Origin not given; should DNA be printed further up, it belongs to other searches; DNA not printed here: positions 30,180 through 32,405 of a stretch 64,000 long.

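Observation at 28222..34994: Non-canonical terpenoid block: ferredoxin, B12-radical-SAM, Cys-domain-polyprenyl synthase fusion, a small alpha/alpha-toroid protein and an SHC-like cyclase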

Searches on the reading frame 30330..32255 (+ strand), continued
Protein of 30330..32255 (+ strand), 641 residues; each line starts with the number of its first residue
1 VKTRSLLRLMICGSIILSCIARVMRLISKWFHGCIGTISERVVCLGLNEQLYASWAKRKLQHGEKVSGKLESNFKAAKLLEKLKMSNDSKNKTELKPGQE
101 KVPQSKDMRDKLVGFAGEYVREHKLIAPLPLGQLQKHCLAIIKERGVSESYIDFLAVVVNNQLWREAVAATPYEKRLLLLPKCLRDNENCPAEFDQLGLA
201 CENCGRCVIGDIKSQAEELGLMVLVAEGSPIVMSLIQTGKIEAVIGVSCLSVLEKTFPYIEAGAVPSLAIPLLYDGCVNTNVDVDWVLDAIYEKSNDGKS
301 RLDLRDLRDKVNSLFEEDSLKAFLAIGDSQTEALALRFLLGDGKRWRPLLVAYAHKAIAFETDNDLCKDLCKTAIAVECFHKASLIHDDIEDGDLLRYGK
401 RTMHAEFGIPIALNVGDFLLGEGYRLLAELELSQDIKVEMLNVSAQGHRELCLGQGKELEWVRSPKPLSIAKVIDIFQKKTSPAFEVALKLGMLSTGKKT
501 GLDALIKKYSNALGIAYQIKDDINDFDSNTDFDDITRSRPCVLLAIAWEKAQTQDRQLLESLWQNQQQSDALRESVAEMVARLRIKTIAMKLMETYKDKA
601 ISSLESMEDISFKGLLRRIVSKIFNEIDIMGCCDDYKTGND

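Call 22: search_solved_structures(query=window:30582-32255:+, max_evalue=0.001, show_alignments=2)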
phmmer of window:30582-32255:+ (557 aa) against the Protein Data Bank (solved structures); distinct sequences matched with E-value up to 0.001: 136 (the best 60 are shown).
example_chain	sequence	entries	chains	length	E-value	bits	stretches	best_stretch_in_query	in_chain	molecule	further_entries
1wy0_A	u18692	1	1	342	1.6e-25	92.9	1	251-477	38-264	geranylgeranyl pyrophosphate synthetase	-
3p8r_A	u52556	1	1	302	1e-23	86.9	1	248-447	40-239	Geranyltranstransferase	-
3oyr_A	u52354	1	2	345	1.6e-23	86.3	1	248-521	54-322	Trans-isoprenyl diphosphate synthase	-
3aqb_B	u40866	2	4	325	1.2e-20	76.8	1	243-540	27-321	Component B of hexaprenyl diphosphate synthase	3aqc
6kd7_A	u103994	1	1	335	2.6e-20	75.7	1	258-523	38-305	Polyprenyl synthetase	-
7lbj_A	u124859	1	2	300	3.4e-20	75.3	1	251-447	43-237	Geranyltranstransferase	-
1rqj_A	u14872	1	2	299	3.6e-20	75.2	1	250-446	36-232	Geranyltranstransferase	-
1rqi_A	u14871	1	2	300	3.6e-20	75.2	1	250-446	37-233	Geranyltranstransferase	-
2for_A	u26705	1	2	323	7.6e-20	74.1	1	250-446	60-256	Geranyltranstransferase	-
4kkm_A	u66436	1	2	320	1.4e-19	73.2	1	251-476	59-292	Polyprenyl synthetase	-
5jfq_A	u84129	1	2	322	1.6e-19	73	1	251-444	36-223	Geranylgeranyl Pyrophosphate Synthetase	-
4f62_A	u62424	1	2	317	2.6e-19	72.3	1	251-448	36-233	Geranyltranstransferase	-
4jxy_A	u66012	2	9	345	4.2e-19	71.7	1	251-528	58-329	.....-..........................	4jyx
3wjk_A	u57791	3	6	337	1.3e-18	70.1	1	249-530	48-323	Octaprenyl diphosphate synthase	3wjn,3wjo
3p8l_A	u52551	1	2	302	1.4e-18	70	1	252-445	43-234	Geranyltranstransferase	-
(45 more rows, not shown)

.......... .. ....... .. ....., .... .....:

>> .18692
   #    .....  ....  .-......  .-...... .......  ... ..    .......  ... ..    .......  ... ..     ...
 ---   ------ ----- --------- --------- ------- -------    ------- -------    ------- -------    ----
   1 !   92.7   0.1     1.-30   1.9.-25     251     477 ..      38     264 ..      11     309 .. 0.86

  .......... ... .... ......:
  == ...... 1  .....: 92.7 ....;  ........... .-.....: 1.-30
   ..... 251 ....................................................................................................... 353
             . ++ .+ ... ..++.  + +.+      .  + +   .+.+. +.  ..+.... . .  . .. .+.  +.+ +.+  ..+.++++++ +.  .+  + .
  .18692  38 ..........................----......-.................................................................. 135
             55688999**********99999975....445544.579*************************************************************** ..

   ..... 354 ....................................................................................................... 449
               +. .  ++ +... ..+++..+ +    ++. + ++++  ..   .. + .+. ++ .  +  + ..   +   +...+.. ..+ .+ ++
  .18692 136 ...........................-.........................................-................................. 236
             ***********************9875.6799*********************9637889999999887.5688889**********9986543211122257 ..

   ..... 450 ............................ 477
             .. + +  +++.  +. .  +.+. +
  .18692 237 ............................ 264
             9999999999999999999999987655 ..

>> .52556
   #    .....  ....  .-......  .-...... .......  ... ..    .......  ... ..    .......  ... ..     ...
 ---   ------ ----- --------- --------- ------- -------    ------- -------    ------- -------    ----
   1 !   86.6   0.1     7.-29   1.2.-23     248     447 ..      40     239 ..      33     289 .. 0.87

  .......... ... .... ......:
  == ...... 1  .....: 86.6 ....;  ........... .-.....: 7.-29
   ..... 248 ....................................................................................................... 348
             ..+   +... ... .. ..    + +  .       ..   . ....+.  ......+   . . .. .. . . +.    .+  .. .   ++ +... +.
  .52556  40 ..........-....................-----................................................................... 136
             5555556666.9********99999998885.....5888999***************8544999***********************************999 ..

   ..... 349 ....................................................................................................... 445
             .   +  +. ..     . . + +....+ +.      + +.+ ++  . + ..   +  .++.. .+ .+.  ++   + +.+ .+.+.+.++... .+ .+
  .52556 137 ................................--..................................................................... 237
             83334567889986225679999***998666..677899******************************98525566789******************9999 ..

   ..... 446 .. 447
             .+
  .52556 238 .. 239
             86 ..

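Call 34: search_protein_families(library=ncbifam, proteins=[L037:6627-7940:+, L037:4730-5143:+, L037:6051-6581:+, L037:10935-11657:+, L037:12717-13703:+, L055:10543-12294:+, L055:12032-13003:+], max_evalue=0.001)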
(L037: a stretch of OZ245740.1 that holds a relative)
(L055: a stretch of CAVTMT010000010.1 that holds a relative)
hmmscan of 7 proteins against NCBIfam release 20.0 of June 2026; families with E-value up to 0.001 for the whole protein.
L037:6627-7940:+ (437 aa): 41 families (the best 25 are shown)
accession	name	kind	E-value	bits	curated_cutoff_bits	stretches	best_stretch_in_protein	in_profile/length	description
TIGR04251.1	SCM_rSAM_ScmF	equivalog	1.7e-16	60.6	400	1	50-200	6-164/353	SynChlorMet cassette radical SAM/SPASM protein ScmF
TIGR04055.1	rSAM_NirJ2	equivalog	3.7e-16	59.5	500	1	55-200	7-156/326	putative heme d1 biosynthesis radical SAM protein NirJ2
TIGR04347.1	pseudo_SAM_Halo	equivalog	1e-14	54.6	525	1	52-220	42-212/390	TIGR04347 family pseudo-SAM/SPASM protein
NF050035.1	rSAM_WgK_link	exception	2e-14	53.4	650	1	47-215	8-179/367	radical SAM/SPASM peptide maturase WgkB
TIGR04054.1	rSAM_NirJ1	equivalog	2.5e-14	52.7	650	1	48-199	36-191/387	putative heme d1 biosynthesis radical SAM protein NirJ1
TIGR04466.1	rSAM_BlsE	equivalog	4.4e-14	52.7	400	1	49-198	4-155/327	cytosylglucuronate decarboxylase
TIGR04545.1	rSAM_ahbD_hemeb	equivalog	7.1e-14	52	500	1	54-219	6-176/339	heme b synthase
TIGR03961.1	rSAM_PTO1314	hypoth_equivalog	2.2e-13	50.2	306.05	1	54-254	29-223/332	PTO1314 family radical SAM protein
TIGR04546.1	rSAM_ahbC_deAc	equivalog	1.3e-12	47.3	650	1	53-198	44-193/390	12,18-didecarboxysiroheme deacetylase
TIGR04303.1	GeoRSP_rSAM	equivalog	2.2e-12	47.2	400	1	53-319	10-286/325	GeoRSP system radical SAM/SPASM protein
NF049973.1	radical_Rv1681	equivalog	5.9e-12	45.2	380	1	57-194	81-223/326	Rv1681 family radical SAM protein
TIGR03962.1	mycofact_rSAM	equivalog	6.3e-12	45.3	265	1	41-325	5-299/339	mycofactocin radical SAM maturase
TIGR04051.1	rSAM_NirJ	equivalog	7.3e-12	44.9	515.45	1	52-198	6-156/354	heme d1 biosynthesis radical SAM protein NirJ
TIGR04340.1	rSAM_ACGX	hypoth_equivalog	1.6e-11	44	400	1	52-232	7-194/341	radical SAM/SPASM domain protein, ACGX system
TIGR04053.2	TIGR04053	equivalog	4.6e-10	39.3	395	1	53-253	13-218/366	TIGR04053 family radical SAM/SPASM domain-containing protein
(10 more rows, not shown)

L037:4730-5143:+ (137 aa): 0 families

L037:6051-6581:+ (176 aa): 0 families

L037:10935-11657:+ (240 aa): 6 families
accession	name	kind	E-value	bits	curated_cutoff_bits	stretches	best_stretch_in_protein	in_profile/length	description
NF005807.0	PRK07667.1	equivalog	4.2e-16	59.1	221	1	51-236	4-191/193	kinase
NF005115.0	PRK06547.1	equivalog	1.9e-10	40.4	173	1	159-236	94-169/172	hypothetical protein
NF004018.0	PRK05480.1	equivalog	3.9e-06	26.5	180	1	65-215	5-162/210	uridine kinase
NF005655.0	PRK07429.1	subfamily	6.4e-06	25.5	236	1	63-196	5-138/326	phosphoribulokinase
TIGR00235.1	udk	equivalog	3.8e-05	23.4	220.3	0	160-216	102-163/207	uridine kinase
NF006746.0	PRK09270.1-5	subfamily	0.00069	18.6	250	0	49-199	4-164/210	nucleoside/nucleotide kinase family protein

L037:12717-13703:+ (328 aa): 8 families
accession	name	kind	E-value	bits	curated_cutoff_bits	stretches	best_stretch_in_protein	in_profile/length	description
NF049922.1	MethglyxlRedYdjG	equivalog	1.4e-21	76.9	550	1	1-300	1-306/326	NADH-dependent methylglyoxal reductase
TIGR01293.1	Kv_beta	subfamily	5.5e-17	61.8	365.4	1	1-298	1-300/319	voltage-dependent potassium channel subunit beta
NF007695.0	PRK10376.1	subfamily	1.1e-16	60.8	280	1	4-204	8-215/290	oxidoreductase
NF007388.0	PRK09912.1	subfamily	5.8e-13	48.4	448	1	1-300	13-316/346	L-glyceraldehyde 3-phosphate reductase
NF008377.0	PRK11172.1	equivalog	5.1e-09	35.7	327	1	41-207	23-184/267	2,5-didehydrogluconate reductase DkgB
NF007912.0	PRK10625.1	equivalog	3.6e-07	29.9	415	1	1-123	1-133/346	NADP(H)-dependent aldo-keto reductase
NF011432.0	PRK14863.1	equivalog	6.4e-06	25.9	244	1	32-184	30-173/292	bifunctional regulator KidO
NF008598.0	PRK11565.1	equivalog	9e-06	25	425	1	22-155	17-140/275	2,5-didehydrogluconate reductase DkgA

L055:10543-12294:+ (583 aa): 5 families
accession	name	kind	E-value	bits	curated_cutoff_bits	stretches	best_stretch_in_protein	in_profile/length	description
TIGR01787.1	squalene_cyclas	subfamily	1e-32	113.6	322.7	2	280-578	294-620/622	squalene/oxidosqualene cyclases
TIGR03463.1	osq_cycl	subfamily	1.3e-26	93.1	851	2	280-576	304-632/634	2,3-oxidosqualene cyclase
TIGR01507.1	hopene_cyclase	equivalog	3e-25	88.6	431.1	2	283-578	320-633/640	squalene--hopene cyclase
NF053823.1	SCO2321_fam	equivalog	1.4e-19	70.3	300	2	40-113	103-174/405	SCO2321 family membrane protein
TIGR04277.1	squa_tetra_cyc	equivalog_domain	3e-06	26.1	500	0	339-389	361-408/624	tetrahymanol synthase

L055:12032-13003:+ (323 aa): 0 families

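Call 51: search_protein_families(library=pfam, proteins=[L037:6051-6581:+, L037:4730-5143:+], max_evalue=1)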
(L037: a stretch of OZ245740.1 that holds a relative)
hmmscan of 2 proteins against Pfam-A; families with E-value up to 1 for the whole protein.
L037:6051-6581:+ (176 aa): 0 families

L037:4730-5143:+ (137 aa): 0 families

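Call 83: search_protein_families(library=pfam, proteins=[L016:2230-3414:-, L023:1971-3254:-, L007:1703-5473:+, L010:1331-2560:+, L023:2461-2907:+], max_evalue=0.0001)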
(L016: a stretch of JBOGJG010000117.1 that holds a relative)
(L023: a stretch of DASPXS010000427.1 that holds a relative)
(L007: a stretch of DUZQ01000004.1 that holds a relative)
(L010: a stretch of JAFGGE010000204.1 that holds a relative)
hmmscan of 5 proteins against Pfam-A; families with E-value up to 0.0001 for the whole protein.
L016:2230-3414:- (395 aa): 3 families
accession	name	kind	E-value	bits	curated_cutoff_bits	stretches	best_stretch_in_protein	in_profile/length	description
PF00266.25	Aminotran_5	-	1.7e-83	281.1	21.5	1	15-376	1-368/371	Aminotransferase class-V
PF01041.23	DegT_DnrJ_EryC1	-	1e-06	28.7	19.8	1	78-195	43-152/360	DegT/DnrJ/EryC1/StrS aminotransferase family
PF01212.27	Beta_elim_lyase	-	9.6e-06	25.6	27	1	63-190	38-170/288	Beta-eliminating lyase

L023:1971-3254:- (428 aa): 1 family
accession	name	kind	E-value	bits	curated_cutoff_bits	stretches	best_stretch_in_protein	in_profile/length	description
PF00266.25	Aminotran_5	-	3e-44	151.9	21.5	1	11-255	1-266/371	Aminotransferase class-V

L007:1703-5473:+ (1257 aa): 5 families
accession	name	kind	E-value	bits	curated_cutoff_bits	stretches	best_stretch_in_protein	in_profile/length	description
PF13360.13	PQQ_2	-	5.5e-96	321.2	27.6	3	537-777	4-233/233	Outer membrane protein assembly factor BamB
PF13570.13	Beta-prop_ACSF4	-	1.7e-41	143.1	133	2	537-841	30-319/329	Beta-alanine-activating enzyme, beta-propeller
PF01011.28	PQQ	-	9.9e-21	74.5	26.7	0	948-996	43-91/595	Glucose/ethanol/alcohol dehydrogenase, beta-propeller domain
PF25293.1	Beta-prop_EMC1_N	-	1.3e-13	51.5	34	0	110-261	12-154/219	EMC1 N-terminal beta-propeller domain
PF23727.1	Beta-prop_FAM234A_B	-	1.3e-08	34.3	26.4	0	150-211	57-118/467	FAM234A/B beta-propeller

L010:1331-2560:+ (410 aa): 3 families
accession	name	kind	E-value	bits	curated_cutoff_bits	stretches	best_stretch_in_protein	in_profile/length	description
PF13360.13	PQQ_2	-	7.8e-33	114.5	27.6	1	85-333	4-232/233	Outer membrane protein assembly factor BamB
PF13570.13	Beta-prop_ACSF4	-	2.7e-18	66.9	133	2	136-333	29-209/329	Beta-alanine-activating enzyme, beta-propeller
PF01011.28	PQQ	-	1.1e-12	48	26.7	0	63-202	48-207/595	Glucose/ethanol/alcohol dehydrogenase, beta-propeller domain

L023:2461-2907:+ (149 aa): 0 families
